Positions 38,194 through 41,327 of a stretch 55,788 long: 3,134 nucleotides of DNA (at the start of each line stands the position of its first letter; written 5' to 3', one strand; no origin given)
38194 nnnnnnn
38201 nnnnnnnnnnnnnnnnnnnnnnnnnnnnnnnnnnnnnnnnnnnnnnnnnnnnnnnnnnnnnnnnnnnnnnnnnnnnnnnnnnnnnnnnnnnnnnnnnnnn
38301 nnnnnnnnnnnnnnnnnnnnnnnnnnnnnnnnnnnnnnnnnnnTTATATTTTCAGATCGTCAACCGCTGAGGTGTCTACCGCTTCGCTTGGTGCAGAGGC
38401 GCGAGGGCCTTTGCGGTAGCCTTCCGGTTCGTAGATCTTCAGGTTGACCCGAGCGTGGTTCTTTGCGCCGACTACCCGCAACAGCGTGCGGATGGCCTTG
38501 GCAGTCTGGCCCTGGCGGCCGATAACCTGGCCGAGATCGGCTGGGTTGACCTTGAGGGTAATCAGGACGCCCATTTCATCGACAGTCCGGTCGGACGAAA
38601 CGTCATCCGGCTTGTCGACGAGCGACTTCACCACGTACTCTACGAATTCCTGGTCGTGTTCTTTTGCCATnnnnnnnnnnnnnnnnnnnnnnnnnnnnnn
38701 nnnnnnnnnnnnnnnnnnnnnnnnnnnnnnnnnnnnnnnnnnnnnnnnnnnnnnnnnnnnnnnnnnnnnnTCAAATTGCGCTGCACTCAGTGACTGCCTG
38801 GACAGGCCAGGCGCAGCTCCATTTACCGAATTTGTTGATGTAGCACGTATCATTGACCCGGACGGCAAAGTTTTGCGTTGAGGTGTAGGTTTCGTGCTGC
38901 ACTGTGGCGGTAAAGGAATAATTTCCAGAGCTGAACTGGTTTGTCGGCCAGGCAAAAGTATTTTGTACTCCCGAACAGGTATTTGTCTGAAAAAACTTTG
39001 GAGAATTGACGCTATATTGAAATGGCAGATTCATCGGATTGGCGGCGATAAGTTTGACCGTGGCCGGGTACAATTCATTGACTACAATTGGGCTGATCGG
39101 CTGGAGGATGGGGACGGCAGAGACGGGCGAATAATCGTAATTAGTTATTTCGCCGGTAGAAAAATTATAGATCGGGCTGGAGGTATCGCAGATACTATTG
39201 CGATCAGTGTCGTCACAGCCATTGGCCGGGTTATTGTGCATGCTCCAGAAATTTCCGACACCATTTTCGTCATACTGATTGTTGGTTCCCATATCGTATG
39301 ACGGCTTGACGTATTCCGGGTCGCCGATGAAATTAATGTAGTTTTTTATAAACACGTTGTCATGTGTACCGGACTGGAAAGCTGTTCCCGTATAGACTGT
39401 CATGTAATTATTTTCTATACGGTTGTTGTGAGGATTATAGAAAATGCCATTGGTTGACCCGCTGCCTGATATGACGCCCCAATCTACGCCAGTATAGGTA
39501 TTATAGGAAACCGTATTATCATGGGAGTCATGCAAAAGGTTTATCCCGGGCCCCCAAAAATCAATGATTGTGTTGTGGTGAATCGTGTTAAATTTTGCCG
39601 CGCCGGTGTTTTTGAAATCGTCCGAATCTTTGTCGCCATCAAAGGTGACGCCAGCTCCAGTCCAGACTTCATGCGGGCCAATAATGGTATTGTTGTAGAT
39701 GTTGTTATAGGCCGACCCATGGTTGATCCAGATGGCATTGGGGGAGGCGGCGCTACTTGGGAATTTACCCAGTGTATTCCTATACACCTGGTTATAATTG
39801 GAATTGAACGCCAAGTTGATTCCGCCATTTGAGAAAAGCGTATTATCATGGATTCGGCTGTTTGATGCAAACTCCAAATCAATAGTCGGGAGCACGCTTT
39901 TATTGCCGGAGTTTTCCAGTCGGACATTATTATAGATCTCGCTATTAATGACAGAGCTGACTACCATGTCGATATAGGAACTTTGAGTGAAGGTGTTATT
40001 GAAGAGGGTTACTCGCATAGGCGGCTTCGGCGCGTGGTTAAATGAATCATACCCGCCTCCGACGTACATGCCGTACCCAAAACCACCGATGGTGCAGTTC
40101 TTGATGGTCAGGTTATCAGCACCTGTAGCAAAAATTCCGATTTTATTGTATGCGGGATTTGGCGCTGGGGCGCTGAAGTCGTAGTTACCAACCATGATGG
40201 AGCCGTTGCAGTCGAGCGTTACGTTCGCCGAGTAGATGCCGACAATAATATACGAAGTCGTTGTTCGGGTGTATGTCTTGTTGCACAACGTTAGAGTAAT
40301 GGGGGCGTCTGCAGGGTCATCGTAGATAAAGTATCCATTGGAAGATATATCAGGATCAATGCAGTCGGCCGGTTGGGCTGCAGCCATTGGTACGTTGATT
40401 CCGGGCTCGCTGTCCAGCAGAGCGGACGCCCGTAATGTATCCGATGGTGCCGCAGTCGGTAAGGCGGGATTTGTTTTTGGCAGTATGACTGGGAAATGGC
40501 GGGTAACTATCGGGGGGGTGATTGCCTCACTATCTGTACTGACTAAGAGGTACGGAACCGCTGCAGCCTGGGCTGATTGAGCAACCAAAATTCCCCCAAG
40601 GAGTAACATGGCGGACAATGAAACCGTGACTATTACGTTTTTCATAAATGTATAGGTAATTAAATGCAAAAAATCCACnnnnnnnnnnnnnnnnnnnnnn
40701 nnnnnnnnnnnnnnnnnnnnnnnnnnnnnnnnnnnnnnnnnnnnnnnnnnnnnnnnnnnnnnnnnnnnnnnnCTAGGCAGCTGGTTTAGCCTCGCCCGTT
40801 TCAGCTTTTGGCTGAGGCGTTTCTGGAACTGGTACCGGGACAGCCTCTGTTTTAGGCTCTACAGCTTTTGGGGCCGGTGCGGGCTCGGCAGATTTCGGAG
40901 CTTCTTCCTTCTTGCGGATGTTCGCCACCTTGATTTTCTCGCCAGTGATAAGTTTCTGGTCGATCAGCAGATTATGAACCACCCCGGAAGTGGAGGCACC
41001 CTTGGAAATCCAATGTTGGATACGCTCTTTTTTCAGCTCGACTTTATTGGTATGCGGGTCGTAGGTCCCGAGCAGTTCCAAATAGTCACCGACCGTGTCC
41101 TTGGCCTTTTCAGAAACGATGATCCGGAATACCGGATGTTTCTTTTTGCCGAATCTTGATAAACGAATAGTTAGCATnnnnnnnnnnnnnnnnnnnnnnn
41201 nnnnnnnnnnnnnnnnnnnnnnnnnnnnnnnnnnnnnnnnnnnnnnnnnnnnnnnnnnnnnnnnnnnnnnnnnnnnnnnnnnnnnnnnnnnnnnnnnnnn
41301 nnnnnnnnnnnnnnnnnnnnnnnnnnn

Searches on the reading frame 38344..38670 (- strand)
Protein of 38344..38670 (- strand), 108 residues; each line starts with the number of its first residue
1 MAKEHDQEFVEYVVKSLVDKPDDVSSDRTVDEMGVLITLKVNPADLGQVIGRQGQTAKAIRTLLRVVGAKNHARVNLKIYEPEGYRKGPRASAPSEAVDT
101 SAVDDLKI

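Call 3: search_protein_families(library=pfam, proteins=[window:38344-38670:-], max_evalue=1)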
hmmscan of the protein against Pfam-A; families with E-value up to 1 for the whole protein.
window:38344-38670:- (108 aa): 5 families
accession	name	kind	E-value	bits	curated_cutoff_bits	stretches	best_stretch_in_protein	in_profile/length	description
PF13083.13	KH_KhpA-B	-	3.1e-22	78.7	32.1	1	7-79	1-73/73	KhpA/KhpB, KH domain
PF07650.23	KH_2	-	0.0035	17.6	22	1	37-81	27-72/78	KH domain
PF00013.35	KH_1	-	0.04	14.1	21.5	1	38-62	3-27/66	KH domain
PF20897.3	DUF6846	-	0.077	14.1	27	0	7-29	43-65/93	Domain of unknown function (DUF6846)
PF10824.14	T7SS_ESX_EspC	-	0.14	13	23.5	1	38-72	4-39/100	Excreted virulence factor EspC, type VII ESX diderm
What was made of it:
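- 38344..38670 (-): KhpA-type KH-domain gene, upstream neighbour. PF13083 78.7 bits (call 3).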

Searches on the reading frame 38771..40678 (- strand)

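Call 3: search_protein_families(library=pfam, proteins=[window:38771-40678:-], max_evalue=1)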
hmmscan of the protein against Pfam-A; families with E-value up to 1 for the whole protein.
window:38771-40678:- (635 aa): 3 families
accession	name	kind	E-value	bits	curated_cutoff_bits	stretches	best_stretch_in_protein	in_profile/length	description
PF13229.12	Beta_helix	-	2.4e-10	40.7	25.9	2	178-332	22-158/158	Right handed beta helix region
PF05048.19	NosD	-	4.6e-07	29.9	23.6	2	361-480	90-209/212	Periplasmic copper-binding protein (NosD)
PF16557.11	CUTL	-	0.2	12.5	25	1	221-252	22-53/72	CUT1-like DNA-binding domain of SATB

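Call 4: search_protein_families(library=ncbifam, proteins=[window:38771-40678:-], max_evalue=1)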
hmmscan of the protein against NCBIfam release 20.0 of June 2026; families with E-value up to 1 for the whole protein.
window:38771-40678:- (635 aa): 1 family
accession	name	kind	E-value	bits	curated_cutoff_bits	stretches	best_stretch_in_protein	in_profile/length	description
NF007046.0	PRK09499.1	equivalog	0.069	12.2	376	1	222-284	239-299/316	SPI-2 type III secretion system effector SifB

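Call 7: search_protein_families(library=padloc, proteins=[window:38771-40678:-], max_evalue=1)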
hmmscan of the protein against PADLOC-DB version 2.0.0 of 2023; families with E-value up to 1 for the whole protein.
window:38771-40678:- (635 aa): 0 families

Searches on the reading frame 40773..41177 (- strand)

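Call 3: search_protein_families(library=pfam, proteins=[window:40773-41177:-], max_evalue=1)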
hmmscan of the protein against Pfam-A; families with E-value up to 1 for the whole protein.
window:40773-41177:- (134 aa): 2 families
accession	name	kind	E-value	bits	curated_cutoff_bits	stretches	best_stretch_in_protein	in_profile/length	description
PF00886.24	Ribosomal_S16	-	6.6e-18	64.9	27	1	8-64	1-62/62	Ribosomal protein S16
PF17269.7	DUF5335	-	0.092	13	27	1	32-63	43-75/110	Family of unknown function (DUF5335)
